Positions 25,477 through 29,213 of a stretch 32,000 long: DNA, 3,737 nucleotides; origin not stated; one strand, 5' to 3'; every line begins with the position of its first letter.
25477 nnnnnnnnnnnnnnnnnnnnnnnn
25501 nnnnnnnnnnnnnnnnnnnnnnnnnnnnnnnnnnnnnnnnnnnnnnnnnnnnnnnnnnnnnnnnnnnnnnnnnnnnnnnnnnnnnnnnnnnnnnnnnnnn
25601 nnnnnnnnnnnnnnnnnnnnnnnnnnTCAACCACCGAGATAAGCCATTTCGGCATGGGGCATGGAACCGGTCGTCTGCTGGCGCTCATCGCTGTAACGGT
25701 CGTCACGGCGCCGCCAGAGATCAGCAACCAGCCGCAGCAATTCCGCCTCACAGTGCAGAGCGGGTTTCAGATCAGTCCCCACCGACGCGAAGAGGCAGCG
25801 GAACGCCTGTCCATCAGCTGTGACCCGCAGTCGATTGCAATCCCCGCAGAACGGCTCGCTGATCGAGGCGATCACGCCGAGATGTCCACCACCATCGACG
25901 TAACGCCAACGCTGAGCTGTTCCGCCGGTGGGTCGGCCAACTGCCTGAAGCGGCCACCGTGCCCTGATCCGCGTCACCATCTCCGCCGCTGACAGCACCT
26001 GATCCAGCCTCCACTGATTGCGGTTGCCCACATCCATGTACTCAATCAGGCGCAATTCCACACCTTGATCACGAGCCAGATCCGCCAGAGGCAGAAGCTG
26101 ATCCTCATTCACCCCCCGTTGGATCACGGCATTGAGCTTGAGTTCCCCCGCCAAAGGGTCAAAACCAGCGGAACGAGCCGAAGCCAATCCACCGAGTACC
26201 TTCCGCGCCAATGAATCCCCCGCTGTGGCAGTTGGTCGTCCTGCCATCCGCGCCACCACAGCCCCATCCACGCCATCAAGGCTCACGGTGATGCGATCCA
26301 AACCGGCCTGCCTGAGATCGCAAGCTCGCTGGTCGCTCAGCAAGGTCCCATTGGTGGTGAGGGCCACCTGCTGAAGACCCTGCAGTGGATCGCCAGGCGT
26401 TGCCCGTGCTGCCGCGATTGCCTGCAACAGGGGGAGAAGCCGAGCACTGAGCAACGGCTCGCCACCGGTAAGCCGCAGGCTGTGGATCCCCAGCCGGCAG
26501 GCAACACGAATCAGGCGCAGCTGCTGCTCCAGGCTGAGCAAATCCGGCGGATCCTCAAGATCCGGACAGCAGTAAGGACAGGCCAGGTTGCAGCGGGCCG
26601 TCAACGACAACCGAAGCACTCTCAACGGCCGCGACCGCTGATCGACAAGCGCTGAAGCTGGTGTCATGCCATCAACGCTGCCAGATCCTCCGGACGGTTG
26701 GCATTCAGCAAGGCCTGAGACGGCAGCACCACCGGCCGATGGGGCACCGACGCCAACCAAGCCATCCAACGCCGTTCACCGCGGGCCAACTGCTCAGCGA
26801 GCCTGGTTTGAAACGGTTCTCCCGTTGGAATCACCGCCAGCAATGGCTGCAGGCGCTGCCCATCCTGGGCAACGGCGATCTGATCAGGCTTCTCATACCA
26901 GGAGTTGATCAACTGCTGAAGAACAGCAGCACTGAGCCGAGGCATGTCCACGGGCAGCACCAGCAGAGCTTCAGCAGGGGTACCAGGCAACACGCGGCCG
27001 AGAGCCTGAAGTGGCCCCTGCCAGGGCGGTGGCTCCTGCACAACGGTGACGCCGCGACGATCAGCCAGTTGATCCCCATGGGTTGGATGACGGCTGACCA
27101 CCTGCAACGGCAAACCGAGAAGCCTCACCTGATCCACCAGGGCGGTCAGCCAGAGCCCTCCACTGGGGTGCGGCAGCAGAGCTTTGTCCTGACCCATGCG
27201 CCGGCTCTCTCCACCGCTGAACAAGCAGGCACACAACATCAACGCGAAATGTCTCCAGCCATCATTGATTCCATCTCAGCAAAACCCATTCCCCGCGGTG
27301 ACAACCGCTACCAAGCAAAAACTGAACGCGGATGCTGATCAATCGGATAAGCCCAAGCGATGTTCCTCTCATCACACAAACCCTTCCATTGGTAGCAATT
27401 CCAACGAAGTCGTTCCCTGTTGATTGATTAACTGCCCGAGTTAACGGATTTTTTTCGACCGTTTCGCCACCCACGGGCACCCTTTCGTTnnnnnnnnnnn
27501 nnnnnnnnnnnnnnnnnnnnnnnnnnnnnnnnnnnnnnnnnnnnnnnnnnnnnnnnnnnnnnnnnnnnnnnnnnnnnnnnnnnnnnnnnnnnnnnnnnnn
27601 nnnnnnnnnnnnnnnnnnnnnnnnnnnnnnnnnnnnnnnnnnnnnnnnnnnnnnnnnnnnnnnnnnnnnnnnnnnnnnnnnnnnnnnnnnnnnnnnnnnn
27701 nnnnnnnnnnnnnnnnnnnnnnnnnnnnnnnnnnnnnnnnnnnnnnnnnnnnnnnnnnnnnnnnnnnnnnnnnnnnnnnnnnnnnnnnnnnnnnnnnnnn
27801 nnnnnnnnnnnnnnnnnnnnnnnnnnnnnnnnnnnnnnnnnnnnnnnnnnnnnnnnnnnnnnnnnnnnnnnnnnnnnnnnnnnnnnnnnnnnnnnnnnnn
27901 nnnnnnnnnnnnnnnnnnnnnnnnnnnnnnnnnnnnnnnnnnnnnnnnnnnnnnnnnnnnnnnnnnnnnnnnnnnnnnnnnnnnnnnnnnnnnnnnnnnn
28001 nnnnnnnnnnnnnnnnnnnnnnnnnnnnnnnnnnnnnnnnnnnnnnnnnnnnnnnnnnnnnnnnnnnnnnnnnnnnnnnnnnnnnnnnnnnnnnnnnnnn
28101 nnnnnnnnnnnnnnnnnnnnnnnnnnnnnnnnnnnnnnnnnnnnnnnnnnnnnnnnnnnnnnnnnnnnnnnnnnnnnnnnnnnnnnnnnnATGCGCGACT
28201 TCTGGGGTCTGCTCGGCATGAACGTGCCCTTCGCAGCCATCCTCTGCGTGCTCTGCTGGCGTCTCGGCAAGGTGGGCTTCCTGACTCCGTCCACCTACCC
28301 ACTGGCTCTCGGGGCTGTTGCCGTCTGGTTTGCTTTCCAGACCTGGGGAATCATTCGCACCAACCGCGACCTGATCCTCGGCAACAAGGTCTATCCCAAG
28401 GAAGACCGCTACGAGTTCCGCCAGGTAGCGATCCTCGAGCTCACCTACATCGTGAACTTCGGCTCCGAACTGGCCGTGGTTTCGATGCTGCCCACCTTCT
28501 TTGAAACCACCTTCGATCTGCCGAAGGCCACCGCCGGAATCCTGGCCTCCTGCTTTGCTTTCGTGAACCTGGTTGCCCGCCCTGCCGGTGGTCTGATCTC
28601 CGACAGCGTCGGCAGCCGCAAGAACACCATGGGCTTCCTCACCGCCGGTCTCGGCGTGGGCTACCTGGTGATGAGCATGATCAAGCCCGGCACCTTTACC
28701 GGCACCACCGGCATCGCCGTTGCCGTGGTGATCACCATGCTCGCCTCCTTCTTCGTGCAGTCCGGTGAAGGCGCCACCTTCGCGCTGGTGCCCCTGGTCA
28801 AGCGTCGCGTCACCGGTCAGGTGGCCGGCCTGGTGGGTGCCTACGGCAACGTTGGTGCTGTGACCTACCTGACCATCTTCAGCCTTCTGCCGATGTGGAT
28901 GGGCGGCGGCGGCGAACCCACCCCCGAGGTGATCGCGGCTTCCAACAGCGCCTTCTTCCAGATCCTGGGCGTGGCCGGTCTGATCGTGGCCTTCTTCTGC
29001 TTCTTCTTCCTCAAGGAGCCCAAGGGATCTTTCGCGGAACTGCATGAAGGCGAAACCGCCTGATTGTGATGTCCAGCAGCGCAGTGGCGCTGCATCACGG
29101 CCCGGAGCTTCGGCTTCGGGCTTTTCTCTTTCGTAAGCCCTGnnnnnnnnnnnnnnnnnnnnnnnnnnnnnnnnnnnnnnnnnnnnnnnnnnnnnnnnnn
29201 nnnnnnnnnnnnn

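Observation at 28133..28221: nrtP reading frame broken at a C7 homopolymer while narB, moaA and mobA remain intact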

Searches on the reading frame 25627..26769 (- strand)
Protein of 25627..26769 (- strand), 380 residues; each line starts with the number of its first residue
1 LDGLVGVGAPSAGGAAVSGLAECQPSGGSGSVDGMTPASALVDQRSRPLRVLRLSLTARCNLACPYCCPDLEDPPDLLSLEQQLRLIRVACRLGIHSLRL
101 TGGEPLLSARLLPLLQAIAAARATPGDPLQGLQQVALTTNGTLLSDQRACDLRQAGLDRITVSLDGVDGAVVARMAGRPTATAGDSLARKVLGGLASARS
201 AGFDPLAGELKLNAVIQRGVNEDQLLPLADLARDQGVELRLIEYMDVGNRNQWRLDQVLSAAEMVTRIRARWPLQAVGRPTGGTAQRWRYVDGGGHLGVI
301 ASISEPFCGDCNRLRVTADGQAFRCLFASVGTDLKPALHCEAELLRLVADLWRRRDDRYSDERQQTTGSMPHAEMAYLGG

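Call 4: search_protein_families(library=ncbifam, proteins=[window:25627-26769:-])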
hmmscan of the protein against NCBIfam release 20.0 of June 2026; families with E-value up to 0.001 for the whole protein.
window:25627-26769:- (380 aa): 42 families (the best 25 are shown)
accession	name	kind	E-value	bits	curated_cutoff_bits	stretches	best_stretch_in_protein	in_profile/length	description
TIGR02666.1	moaA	equivalog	5e-83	278.9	284.05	1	41-380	1-336/336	GTP 3',8-cyclase MoaA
TIGR02668.1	moaA_archaeal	equivalog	2.4e-49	167.9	325.25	1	41-357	1-300/303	GTP 3',8-cyclase MoaA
NF001199.0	PRK00164.2-1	equivalog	1.5e-43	149.2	231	1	40-328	2-270/308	GTP 3',8-cyclase MoaA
TIGR02109.1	PQQ_syn_pqqE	equivalog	1.1e-16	60.7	381.35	1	47-270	5-214/358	pyrroloquinoline quinone biosynthesis protein PqqE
TIGR04347.1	pseudo_SAM_Halo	equivalog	1.7e-15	57.2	525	1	39-264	29-231/390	TIGR04347 family pseudo-SAM/SPASM protein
TIGR04545.1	rSAM_ahbD_hemeb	equivalog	3e-14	53.2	500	1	55-264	5-194/339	heme b synthase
TIGR04311.1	rSAM_Geo_metal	subfamily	2.3e-13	50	400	1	52-244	5-186/423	radical SAM/SPASM family putative metalloenzyme maturase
TIGR04251.1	SCM_rSAM_ScmF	equivalog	4.2e-12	46.1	400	1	48-177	2-126/353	SynChlorMet cassette radical SAM/SPASM protein ScmF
NF038283.1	viperin_w_prok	equivalog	5.2e-12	45.5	180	1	55-228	7-174/281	viperin family antiviral radical SAM protein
TIGR04280.1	geopep_mat_rSAM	hypoth_equivalog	2.5e-11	43.2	400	1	54-168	88-204/428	geopeptide radical SAM maturase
NF050035.1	rSAM_WgK_link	exception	4.8e-11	42.3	650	1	51-178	10-130/367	radical SAM/SPASM peptide maturase WgkB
NF045646.2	rSAM_Se_TrsS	equivalog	6.9e-11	41.3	490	1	54-183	90-214/441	radical SAM (seleno)protein TrsS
TIGR04303.1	GeoRSP_rSAM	equivalog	1.4e-10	41.2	400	1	55-238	10-170/325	GeoRSP system radical SAM/SPASM protein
NF045574.1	sacti_mat_StsB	exception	1.7e-10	40.4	625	1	45-178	91-215/466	StsB family radical SAM/SPASM domain sactipeptide maturase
TIGR03962.1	mycofact_rSAM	equivalog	3e-10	39.8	265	1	52-248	14-189/339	mycofactocin radical SAM maturase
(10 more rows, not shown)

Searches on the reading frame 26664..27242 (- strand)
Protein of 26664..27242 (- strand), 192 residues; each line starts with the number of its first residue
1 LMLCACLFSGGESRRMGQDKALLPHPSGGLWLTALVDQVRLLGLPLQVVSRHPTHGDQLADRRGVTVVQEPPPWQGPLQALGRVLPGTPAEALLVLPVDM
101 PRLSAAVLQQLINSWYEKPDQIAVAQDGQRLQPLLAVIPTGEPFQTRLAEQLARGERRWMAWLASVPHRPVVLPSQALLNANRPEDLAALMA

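Call 4: search_protein_families(library=ncbifam, proteins=[window:26664-27242:-])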
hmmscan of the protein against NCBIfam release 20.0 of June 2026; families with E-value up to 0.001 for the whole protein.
window:26664-27242:- (192 aa): 12 families
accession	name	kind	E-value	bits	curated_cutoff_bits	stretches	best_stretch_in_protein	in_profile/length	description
TIGR02665.1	molyb_mobA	equivalog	8.9e-24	84.5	151.85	1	5-188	3-186/186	molybdenum cofactor guanylyltransferase MobA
NF002741.0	PRK02726.1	equivalog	2.1e-20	73.2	179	1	3-189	8-193/200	molybdenum cofactor guanylyltransferase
NF001855.0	PRK00576.1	equivalog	6.7e-19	68.3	205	1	2-191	6-193/197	molybdenum cofactor guanylyltransferase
NF001457.0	PRK00317.1-3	equivalog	1.2e-12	47.7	164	1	5-190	4-193/200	molybdenum cofactor guanylyltransferase MobA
TIGR03310.1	matur_MocA_YgfJ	equivalog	8.2e-12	45.5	186.45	1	8-135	5-136/188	molybdenum cofactor cytidylyltransferase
NF011059.0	PRK14490.1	equivalog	8.1e-09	35.1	354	1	3-188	181-363/374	bifunctional molybdenum cofactor guanylyltransferase MobA/molybdopterin-guanine dinucleotide biosynthesis adaptor protein MobB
NF011056.0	PRK14489.1-1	equivalog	2.1e-07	30.4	379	1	4-188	7-190/363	bifunctional molybdenum cofactor guanylyltransferase MobA/molybdopterin-guanine dinucleotide biosynthesis adaptor protein MobB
NF011057.0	PRK14489.1-2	subfamily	9.7e-07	28.4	541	1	74-188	78-192/363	bifunctional molybdenum cofactor guanylyltransferase MobA/molybdopterin-guanine dinucleotide biosynthesis adaptor protein MobB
NF045665.1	NTPtran_DVU1551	equivalog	1.4e-06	27.6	315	1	4-125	2-126/359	DVU_1551 family NTP transferase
TIGR03202.1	pucB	equivalog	2.3e-06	27.5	235.05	0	89-134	96-142/192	xanthine dehydrogenase accessory protein PucB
NF001837.0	PRK00560.1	equivalog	4e-05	23.4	182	0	5-26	11-32/196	molybdenum cofactor guanylyltransferase MobA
NF011070.0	PRK14500.1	equivalog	0.00054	19.3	606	0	7-116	171-277/358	putative bifunctional molybdopterin-guanine dinucleotide biosynthesis protein MoaC/MobA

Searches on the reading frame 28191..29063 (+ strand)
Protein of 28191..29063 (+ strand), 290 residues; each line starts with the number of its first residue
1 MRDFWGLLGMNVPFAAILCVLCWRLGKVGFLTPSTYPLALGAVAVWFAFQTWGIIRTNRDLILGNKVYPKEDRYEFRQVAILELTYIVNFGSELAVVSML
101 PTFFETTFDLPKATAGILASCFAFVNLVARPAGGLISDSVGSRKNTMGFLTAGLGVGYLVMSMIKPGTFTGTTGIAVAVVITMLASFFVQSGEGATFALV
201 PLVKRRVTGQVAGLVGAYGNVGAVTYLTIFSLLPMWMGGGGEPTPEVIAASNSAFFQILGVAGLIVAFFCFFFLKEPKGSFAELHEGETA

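Call 6: find_encoding_contigs(protein=window:28191-29063:+, flank=3000, max_places=10)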
Protein window:28191-29063:+ (290 aa): 5 contigs read that carry it; 5 places shown.
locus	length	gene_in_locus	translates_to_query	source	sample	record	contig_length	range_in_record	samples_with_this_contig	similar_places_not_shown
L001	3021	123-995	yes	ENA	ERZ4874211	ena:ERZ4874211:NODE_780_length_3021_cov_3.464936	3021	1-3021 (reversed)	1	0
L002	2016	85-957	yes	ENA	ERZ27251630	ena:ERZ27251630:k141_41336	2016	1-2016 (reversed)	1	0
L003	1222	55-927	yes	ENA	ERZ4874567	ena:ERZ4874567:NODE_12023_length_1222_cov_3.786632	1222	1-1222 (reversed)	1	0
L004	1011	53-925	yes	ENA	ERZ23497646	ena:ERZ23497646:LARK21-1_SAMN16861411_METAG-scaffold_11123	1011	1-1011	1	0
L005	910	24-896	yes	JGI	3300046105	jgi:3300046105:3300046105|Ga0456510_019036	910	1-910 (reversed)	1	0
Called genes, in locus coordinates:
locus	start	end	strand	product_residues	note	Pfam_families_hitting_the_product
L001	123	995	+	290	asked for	PF07690:MFS_1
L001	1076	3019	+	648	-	?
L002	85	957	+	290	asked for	PF07690:MFS_1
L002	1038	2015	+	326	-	?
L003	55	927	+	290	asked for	PF07690:MFS_1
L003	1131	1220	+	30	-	?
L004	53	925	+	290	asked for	PF07690:MFS_1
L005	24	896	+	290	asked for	PF07690:MFS_1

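Call 58: search_protein_families(library=pfam, proteins=[window:28191-29063:+], max_evalue=0.0001)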
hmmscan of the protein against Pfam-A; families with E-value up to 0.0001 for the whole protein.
window:28191-29063:+ (290 aa): 1 family
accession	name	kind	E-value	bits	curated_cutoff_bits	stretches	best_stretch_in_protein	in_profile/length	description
PF07690.21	MFS_1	-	4e-12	46.1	33.4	1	84-280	3-180/347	Major Facilitator Superfamily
